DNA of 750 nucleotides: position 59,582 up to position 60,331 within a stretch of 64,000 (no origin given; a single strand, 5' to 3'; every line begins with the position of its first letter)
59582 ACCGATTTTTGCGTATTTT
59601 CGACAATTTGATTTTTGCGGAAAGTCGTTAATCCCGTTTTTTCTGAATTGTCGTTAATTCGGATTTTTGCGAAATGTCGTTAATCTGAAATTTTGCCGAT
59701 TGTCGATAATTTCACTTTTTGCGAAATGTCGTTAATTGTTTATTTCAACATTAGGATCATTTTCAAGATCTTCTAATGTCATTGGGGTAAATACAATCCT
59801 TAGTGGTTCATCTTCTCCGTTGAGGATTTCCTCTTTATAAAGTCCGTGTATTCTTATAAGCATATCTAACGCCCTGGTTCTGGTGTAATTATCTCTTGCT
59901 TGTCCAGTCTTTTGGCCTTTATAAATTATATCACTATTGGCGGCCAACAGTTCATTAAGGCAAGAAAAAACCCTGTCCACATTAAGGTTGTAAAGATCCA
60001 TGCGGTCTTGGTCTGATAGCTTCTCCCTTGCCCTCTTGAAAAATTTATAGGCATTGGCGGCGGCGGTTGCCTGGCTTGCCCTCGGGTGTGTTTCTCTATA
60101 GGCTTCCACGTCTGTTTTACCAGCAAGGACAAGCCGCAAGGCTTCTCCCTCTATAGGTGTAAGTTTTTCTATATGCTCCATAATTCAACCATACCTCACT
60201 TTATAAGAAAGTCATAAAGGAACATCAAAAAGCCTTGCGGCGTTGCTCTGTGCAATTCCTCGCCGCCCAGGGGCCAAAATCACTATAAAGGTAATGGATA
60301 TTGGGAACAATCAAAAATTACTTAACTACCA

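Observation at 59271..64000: Minimal integrase, Xis and orphan-TerS element with no structural genes: candidate phage satellite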

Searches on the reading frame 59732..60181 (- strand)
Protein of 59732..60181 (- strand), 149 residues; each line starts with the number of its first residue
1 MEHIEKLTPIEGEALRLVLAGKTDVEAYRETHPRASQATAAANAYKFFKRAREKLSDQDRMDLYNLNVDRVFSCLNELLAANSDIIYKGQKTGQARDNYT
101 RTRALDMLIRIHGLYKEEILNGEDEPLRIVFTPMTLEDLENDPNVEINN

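Call 6: search_protein_families(library=pfam, proteins=[window:59732-60181:-], max_evalue=1)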
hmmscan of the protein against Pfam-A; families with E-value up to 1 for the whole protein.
window:59732-60181:- (149 aa): 0 families

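Call 7: search_protein_families(library=phrogs, proteins=[window:59732-60181:-], max_evalue=0.1)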
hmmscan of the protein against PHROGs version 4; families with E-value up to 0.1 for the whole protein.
window:59732-60181:- (149 aa): 0 families

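Call 8: search_protein_families(library=ncbifam, proteins=[window:59732-60181:-], max_evalue=0.1)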
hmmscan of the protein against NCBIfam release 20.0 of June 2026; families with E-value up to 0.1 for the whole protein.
window:59732-60181:- (149 aa): 0 families

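Call 21: find_homologous_proteins(query=window:59732-60181:-, max_evalue=0.001)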
Query window:59732-60181:- (149 aa): 2 proteins with E <= 0.001 among 35 candidates.
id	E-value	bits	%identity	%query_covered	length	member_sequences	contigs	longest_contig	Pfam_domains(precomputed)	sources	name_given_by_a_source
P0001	1.9e-91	321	99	100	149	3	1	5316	-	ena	-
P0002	2.3e-51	191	62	99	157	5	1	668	-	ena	-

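Call 25: find_related_loci(query=window:59732-60181:-, collection=viral_contigs, flank=10000)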
Query window:59732-60181:- (149 aa) in viral_contigs; peptide patterns used: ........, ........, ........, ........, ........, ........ (x = any residue, [..] = any of these).
5 stretches matched a pattern, but none encodes a relative of the query by tblastn (E <= 1e-3).

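Call 26: search_protein_families(library=padloc, proteins=[window:59732-60181:-], max_evalue=0.1)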
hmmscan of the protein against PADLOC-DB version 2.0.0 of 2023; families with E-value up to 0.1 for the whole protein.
window:59732-60181:- (149 aa): 1 family
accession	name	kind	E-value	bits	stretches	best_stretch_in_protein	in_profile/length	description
PDLC00710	Effector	-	0.021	12.6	1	17-98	76-150/176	2TM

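Call 30: predict_structure(alignment_id=A1)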
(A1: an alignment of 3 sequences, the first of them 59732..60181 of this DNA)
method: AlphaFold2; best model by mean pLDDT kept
length: 149 residues; sequences in the alignment: 3
mean_pLDDT: 69.9   pTM: 0.59
mean pLDDT of the five models: 69.9, 64.6, 56.1, 55.3, 53.7
residues with pLDDT >= 90: 8; 70-90: 74; 50-70: 47; < 50: 20
segments of 3 or more residues with pLDDT < 50: 116-131
pLDDT, mean of each block of 10 residues (from residue 1): 69 80 85 90 86 80 67 74 64 54 72 53 40 65 70
secondary structure, 60 per line:
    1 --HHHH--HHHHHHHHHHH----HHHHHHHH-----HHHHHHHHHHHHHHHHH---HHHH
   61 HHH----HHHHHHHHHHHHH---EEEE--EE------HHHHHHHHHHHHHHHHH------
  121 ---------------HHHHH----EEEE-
elements in order: H3-6 H9-19 H24-31 H37-53 H57-63 H68-80 E84-87 H98-114 H136-140 E145-148

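Call 32: fold_search(model_id=the predicted structure, library=pdb)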
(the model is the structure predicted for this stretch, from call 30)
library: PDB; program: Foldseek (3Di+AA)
matches with E <= 10: 60; with E <= 0.001: 0
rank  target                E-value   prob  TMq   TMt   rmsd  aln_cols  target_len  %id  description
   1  3qis_A                6.7e-01  0.12  0.16  0.10  13.2       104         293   12  Recognition of the F&H motif by the Lowe Syndrome protein OCRL (released 2011-06-15)
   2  4b9s_A                1.4e+00  0.16  0.26  0.10   8.7       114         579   14  Structure of the high fidelity DNA polymerase I with an oxidative formamidopyrimidine-dG DNA lesion outside of the pre (released 2013-04-17)
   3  2o71                  2.3e+00  0.08  0.13  0.18  10.4        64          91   23  Crystal structure of RAIDD DD (released 2007-01-30)
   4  3kln_B                2.7e+00  0.28  0.27  0.20   5.4        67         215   21  Vibrio cholerae VpsT (released 2010-02-09)
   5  2xo7_A                2.8e+00  0.10  0.25  0.09   9.1       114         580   15  Crystal structure of a dA:O-allylhydroxylamine-dC basepair in complex with fragment DNA polymerase I from Bacillus ste (released 2010-09-15)
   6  3lwm_A                3.0e+00  0.09  0.26  0.10   8.9       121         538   16  Structure of the large fragment of thermus aquaticus DNA polymerase I in complex with a blunt-ended DNA and ddATP (released 2010-05-05)
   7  4xvl_A                3.3e+00  0.11  0.28  0.09   8.7       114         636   12  Binary complex of human polymerase nu and DNA with the finger domain open (released 2015-03-11)
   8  4ql6_B                3.5e+00  0.03  0.14  0.07  12.7       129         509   12  Structure of C. trachomatis CT441 (released 2014-11-05)
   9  6ejq_H                3.9e+00  0.13  0.24  0.26  10.5        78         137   19  Crystal structure of a C-terminally truncated small terminase protein from the thermophilic bacteriophage G20c (released 2018-10-10)
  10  4xvn_D                3.9e+00  0.12  0.24  0.25  10.5        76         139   20  Crystal structure of the small terminase from thermophilic phage G20C (released 2016-02-10)
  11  8xk7_A                3.9e+00  0.07  0.24  0.09   9.7       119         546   13  binary complex of DNA polymerase SFM4-3 recognizing C2 methyoxy nucleotide (released 2024-11-27)
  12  6ejq_C                4.1e+00  0.14  0.25  0.27  10.5        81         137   17  Crystal structure of a C-terminally truncated small terminase protein from the thermophilic bacteriophage G20c (released 2018-10-10)
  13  6ejq_A                4.1e+00  0.14  0.26  0.27  10.3        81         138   17  Crystal structure of a C-terminally truncated small terminase protein from the thermophilic bacteriophage G20c (released 2018-10-10)
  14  6xbu_A                4.5e+00  0.08  0.25  0.09   8.2       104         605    9  polymerase domain of polymerase-theta (released 2021-06-09)
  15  3klo_B                4.8e+00  0.20  0.25  0.18   4.3        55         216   22  Vibrio cholerae VpsT bound to c-di-GMP (released 2010-02-09)
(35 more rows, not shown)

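Call 33: search_protein_representatives(alignment_id=A1)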
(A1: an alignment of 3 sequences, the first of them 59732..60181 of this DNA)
Query: 3 sequences, 149 profile positions. Proteins with E-value up to 0.001 (for the whole library): 76; up to 1e-10: 14; up to 1e-30: 2. The best 76 are listed.
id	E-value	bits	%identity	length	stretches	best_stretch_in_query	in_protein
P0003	6.9e-54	198.1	-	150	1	1-148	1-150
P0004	6.6e-35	136.5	-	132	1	5-123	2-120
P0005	1.8e-26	109.1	-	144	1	5-137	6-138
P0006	5.5e-23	97.8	-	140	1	5-133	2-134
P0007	3.2e-22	95.3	-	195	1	5-142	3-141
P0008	3.3e-16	75.8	-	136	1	11-115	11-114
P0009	4.8e-15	72.0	-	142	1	4-127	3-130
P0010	1.3e-14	70.6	-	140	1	12-123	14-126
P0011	4.0e-14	69.0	-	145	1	5-121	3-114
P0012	1.3e-13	67.4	-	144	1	8-126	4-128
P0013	2.9e-13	66.2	-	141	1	5-122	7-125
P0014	1.1e-12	64.3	-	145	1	4-133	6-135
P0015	8.2e-12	61.5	-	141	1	6-125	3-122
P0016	4.7e-11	59.0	-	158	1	4-131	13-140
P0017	3.6e-10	56.2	-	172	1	5-121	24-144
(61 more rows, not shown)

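Call 35: search_protein_families(library=pfam, alignment_id=A2, max_evalue=0.01)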
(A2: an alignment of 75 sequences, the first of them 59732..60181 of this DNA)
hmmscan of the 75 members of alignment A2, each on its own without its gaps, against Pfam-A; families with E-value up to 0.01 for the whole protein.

A. member 1, window:59732-60181:- (149 aa): 0 families

B. families by the number of members that match (of 75 scanned): 5 families
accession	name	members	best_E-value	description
PF03592.21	Terminase_2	12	2.1e-16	Terminase small subunit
PF18539.7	DUF5625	1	0.00063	Domain of unknown function (DUF5625)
PF18175.6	HU-CCDC81_bac_2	1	0.0031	CCDC81-like prokaryotic HU domain 2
PF08919.15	F_actin_bind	1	0.0037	F-actin binding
PF06188.17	HrpE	1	0.0062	HrpE/YscL/FliH and V-type ATPase subunit E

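Call 36: search_protein_families(library=phrogs, alignment_id=A2, max_evalue=0.001)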
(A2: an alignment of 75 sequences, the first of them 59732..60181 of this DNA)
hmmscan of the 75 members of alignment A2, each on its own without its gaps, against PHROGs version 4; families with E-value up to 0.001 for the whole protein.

A. member 1, window:59732-60181:- (149 aa): 0 families

B. families by the number of members that match (of 75 scanned): 5 families
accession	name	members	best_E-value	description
phrog_51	-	29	1.6e-21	terminase small subunit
phrog_5334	-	6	8.5e-09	terminase small subunit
phrog_2606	-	5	4e-13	terminase small subunit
phrog_641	-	2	0.00038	terminase small subunit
phrog_17390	-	1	0.00025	-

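Call 38: search_solved_structures(query=A3, max_evalue=10, show_alignments=2)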
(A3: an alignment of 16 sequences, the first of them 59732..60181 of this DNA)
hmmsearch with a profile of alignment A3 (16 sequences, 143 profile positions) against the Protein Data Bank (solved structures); distinct sequences matched with E-value up to 10: 20.
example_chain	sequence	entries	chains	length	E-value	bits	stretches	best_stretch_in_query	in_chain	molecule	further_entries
1wn7_A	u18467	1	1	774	0.1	15.6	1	22-68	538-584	Family B DNA Polymerase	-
2dfh_A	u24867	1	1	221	0.1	15.6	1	60-111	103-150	Ribonuclease HII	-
4k8z_A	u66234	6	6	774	0.1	15.6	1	22-68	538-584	DNA polymerase | DNA polymerase,DNA polymerase,DNA polymerase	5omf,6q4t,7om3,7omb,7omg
1wns_A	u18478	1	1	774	0.1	15.6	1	22-68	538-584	DNA POLYMERASE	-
3kln_A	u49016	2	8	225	0.11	15.5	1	4-57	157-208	Transcriptional regulator, LuxR family | Transcriptional regulator VpsT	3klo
6wya_A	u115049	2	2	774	0.11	15.5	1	22-68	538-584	DNA polymerase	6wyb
8s84_A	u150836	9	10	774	0.11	15.5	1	22-68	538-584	DNA polymerase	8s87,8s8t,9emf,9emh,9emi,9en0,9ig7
7rsu_A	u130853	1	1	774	0.12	15.4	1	22-68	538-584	DNA polymerase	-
7tqw_A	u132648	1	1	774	0.12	15.4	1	22-68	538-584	DNA polymerase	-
5vu5_A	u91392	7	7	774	0.13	15.3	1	22-68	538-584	DNA polymerase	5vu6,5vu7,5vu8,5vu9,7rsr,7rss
4wsz_A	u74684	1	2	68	0.16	15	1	3-51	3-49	Response regulator receiver domain protein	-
4wt0_B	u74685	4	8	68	0.17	14.9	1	3-51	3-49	Response regulator receiver domain protein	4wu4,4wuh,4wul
9e2b_A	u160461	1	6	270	0.4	13.7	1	38-74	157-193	ABC-type transporter, periplasmic subunit family 3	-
8u3b_G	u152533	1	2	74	0.46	13.5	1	3-54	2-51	Nitrate/nitrite response regulator protein NarL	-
1je8_A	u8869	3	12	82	0.57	13.2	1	3-54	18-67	Nitrate/Nitrite Response Regulator Protein NARL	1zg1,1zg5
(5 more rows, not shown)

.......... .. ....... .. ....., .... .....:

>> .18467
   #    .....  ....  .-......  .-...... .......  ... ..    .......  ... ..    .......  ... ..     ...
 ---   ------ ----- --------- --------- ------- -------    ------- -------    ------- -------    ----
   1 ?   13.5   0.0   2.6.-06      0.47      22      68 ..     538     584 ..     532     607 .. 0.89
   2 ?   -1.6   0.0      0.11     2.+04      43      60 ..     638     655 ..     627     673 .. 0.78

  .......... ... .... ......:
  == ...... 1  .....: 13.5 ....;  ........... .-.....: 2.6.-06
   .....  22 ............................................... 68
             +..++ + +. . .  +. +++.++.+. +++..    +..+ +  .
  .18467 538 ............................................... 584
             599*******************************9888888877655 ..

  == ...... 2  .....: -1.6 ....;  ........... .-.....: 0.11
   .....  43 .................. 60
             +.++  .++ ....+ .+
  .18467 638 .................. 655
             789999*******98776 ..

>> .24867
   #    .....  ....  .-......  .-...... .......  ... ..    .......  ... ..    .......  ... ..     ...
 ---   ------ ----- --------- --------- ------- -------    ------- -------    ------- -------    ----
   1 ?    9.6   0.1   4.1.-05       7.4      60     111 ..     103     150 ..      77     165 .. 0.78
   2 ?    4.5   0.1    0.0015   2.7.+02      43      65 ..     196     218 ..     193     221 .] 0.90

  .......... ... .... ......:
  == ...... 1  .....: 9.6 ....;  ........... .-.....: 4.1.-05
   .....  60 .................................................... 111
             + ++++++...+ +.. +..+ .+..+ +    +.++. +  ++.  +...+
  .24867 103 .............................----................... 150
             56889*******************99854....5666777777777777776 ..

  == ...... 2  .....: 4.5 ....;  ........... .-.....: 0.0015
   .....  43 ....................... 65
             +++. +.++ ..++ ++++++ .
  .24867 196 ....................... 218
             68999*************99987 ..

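Call 39: search_protein_families(library=phrogs, alignment_id=A3, max_evalue=0.01)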
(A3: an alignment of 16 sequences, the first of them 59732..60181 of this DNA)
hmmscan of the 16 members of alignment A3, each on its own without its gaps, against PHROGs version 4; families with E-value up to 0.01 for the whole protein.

A. member 1, window:59732-60181:- (149 aa): 0 families

B. families by the number of members that match (of 16 scanned): 2 families
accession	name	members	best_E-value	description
phrog_5334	-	3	3.5e-05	terminase small subunit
phrog_51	-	2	2e-07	terminase small subunit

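Call 40: find_homologous_proteins(query=A3, max_evalue=0.001)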
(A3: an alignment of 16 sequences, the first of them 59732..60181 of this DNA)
Query A3 (16 sequences) (149 aa, profile of the alignment): 9 proteins with E <= 0.001 among 4323 candidates.
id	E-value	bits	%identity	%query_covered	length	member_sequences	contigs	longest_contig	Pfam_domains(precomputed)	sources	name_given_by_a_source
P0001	6.2e-48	180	99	100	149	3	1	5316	-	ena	-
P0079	4.2e-47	177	54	99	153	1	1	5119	-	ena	-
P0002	4.3e-47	177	62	99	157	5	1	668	-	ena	-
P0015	5.2e-43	164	28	74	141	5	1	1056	-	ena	-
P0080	9.8e-39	150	28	74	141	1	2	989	-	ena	-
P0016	3.1e-38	149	30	78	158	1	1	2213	-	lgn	-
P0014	4.1e-37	145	29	87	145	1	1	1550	-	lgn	-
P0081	2.6e-21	94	31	87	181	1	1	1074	-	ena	-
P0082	8.5e-15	73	27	70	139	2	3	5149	-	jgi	jgi:hypothetical protein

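Call 41: find_encoding_contigs(protein=P0079, flank=10000, max_places=6)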
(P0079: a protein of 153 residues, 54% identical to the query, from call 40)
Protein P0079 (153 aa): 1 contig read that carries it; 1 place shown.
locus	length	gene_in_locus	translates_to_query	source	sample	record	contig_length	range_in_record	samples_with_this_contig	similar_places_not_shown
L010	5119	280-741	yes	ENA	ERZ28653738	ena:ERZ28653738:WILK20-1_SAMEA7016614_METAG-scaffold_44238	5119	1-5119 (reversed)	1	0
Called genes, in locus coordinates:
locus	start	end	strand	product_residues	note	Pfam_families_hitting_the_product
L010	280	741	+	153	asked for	-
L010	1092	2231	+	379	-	PF00589:Phage_integrase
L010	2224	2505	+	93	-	-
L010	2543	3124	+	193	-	-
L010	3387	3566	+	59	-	PF12728:HTH_17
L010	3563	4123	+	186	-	-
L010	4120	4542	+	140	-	-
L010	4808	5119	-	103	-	?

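Call 42: find_encoding_contigs(protein=P0082, flank=10000, max_places=6)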
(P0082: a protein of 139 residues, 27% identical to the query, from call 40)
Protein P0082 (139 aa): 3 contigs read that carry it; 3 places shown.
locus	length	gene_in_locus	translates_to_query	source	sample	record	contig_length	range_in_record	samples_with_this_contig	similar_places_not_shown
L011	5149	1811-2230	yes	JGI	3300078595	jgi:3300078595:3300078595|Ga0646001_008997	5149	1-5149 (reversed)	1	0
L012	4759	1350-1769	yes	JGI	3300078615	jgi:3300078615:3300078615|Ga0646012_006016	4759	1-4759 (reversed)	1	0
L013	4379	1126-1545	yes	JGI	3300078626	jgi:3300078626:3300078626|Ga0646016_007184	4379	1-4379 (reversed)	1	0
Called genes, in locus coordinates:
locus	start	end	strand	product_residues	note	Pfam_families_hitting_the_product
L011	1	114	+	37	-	?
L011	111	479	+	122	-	-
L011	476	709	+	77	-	-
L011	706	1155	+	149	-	-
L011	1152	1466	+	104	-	PF01870:Hjc (weak)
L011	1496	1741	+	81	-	-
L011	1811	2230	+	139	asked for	-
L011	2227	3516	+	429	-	PF04466:Terminase_3, PF17288:Terminase_3C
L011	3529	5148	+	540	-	?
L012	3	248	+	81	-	?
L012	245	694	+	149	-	-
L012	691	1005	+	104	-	PF01870:Hjc (weak)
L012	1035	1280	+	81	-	-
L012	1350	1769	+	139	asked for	-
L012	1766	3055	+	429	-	PF04466:Terminase_3, PF17288:Terminase_3C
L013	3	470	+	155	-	?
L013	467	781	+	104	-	PF01870:Hjc (weak)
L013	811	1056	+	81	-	-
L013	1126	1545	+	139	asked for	-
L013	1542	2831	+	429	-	PF04466:Terminase_3, PF17288:Terminase_3C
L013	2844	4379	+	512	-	?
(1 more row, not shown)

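Call 51: find_related_loci(query=A4, collection=genome_contigs, flank=10000)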
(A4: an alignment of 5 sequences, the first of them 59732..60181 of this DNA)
Query A4 (149 aa) in genome_contigs; peptide patterns used: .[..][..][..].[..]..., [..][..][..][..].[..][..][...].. (x = any residue, [..] = any of these).
60 stretches matched a pattern, but none encodes a relative of the query by tblastn (E <= 1e-3).

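Call 56: find_related_loci(query=A4, collection=metagenome_contigs, flank=10000)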
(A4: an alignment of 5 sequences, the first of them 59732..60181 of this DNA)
Query A4 (149 aa) in metagenome_contigs; peptide patterns used: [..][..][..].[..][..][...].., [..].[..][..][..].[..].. (x = any residue, [..] = any of these).
263 stretches matched a pattern; 1 encode a relative of the query (tblastn E <= 1e-3); 1 distinct loci.
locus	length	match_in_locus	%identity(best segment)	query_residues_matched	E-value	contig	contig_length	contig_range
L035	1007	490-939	55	1-148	2e-51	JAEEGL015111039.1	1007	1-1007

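Call 83: search_protein_families(library=phrogs, proteins=[P0004, P0005, P0006, P0007, P0008, P0009, P0011, P0012, P0014, P0016], max_evalue=0.01)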
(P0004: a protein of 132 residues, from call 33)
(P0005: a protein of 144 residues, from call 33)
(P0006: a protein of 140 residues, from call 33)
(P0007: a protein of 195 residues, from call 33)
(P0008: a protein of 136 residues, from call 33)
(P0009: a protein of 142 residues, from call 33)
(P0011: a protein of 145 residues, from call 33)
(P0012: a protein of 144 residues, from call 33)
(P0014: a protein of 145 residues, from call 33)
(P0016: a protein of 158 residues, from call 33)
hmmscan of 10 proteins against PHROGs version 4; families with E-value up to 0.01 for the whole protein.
P0004 (132 aa): 1 family
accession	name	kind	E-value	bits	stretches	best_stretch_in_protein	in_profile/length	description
phrog_5334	-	head and packaging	0.0029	18.8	1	72-128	79-129/162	terminase small subunit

P0005 (144 aa): 1 family
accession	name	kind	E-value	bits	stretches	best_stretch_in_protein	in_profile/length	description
phrog_51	-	head and packaging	2.8e-06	28.3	1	85-134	189-232/261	terminase small subunit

P0006 (140 aa): 0 families

P0007 (195 aa): 0 families

P0008 (136 aa): 0 families

P0009 (142 aa): 0 families

P0011 (145 aa): 0 families

P0012 (144 aa): 0 families

P0014 (145 aa): 0 families

P0016 (158 aa): 2 families
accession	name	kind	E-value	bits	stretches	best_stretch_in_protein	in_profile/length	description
phrog_51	-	head and packaging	2e-07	32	1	13-132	86-224/261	terminase small subunit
phrog_5334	-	head and packaging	3.5e-05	25.1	1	89-154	83-146/162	terminase small subunit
